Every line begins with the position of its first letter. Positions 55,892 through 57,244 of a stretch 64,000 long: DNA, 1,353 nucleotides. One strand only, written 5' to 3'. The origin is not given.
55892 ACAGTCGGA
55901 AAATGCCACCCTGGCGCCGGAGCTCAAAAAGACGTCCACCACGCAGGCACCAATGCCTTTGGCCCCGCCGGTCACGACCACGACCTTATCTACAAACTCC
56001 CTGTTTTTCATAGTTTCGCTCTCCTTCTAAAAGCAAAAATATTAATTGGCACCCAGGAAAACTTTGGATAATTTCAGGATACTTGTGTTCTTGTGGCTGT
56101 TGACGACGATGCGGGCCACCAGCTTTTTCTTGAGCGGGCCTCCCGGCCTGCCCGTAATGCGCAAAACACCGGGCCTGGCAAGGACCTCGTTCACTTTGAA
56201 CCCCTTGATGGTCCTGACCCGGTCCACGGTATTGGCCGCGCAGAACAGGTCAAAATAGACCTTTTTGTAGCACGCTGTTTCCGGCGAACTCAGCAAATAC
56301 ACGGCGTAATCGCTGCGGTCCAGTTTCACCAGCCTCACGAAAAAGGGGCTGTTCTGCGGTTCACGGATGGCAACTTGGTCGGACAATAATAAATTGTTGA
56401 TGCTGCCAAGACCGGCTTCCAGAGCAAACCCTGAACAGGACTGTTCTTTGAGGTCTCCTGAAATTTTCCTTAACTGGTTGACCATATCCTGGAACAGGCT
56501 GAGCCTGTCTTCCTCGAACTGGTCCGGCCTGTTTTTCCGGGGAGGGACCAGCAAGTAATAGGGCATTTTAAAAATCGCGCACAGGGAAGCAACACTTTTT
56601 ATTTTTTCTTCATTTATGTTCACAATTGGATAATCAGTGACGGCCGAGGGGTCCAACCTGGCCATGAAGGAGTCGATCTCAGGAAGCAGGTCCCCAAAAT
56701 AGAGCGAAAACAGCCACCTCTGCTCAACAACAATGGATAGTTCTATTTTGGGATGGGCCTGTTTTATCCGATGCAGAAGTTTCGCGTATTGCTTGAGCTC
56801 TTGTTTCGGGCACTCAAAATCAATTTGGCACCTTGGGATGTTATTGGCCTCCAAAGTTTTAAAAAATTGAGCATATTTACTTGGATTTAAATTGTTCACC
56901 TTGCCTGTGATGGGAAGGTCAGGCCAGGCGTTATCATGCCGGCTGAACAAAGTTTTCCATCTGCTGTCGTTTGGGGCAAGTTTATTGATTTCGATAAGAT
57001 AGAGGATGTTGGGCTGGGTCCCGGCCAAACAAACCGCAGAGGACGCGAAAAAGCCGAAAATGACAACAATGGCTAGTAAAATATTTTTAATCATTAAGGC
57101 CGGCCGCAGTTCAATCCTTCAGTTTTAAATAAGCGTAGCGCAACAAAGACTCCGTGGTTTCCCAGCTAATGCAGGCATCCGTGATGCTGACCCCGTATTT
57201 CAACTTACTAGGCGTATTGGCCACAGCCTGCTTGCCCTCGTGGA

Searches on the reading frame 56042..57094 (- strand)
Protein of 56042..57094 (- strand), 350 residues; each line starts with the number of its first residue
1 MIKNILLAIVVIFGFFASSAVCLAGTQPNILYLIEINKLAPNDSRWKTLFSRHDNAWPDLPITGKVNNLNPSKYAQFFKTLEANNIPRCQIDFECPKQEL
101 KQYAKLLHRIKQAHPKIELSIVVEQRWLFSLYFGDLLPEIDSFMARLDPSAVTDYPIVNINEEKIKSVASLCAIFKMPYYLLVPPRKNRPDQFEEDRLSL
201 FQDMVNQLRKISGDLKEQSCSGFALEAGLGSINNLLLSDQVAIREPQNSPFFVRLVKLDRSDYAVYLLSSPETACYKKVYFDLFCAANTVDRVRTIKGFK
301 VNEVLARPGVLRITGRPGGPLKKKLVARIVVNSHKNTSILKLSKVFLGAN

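Call 31: search_protein_families(library=pfam, proteins=[window:56042-57094:-])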
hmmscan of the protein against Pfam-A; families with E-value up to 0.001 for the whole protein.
window:56042-57094:- (350 aa): 1 family
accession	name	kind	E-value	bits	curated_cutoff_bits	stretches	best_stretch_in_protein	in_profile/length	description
PF11340.13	DUF3142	-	7.3e-05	23.3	30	1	88-145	43-101/202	Protein of unknown function (DUF3142)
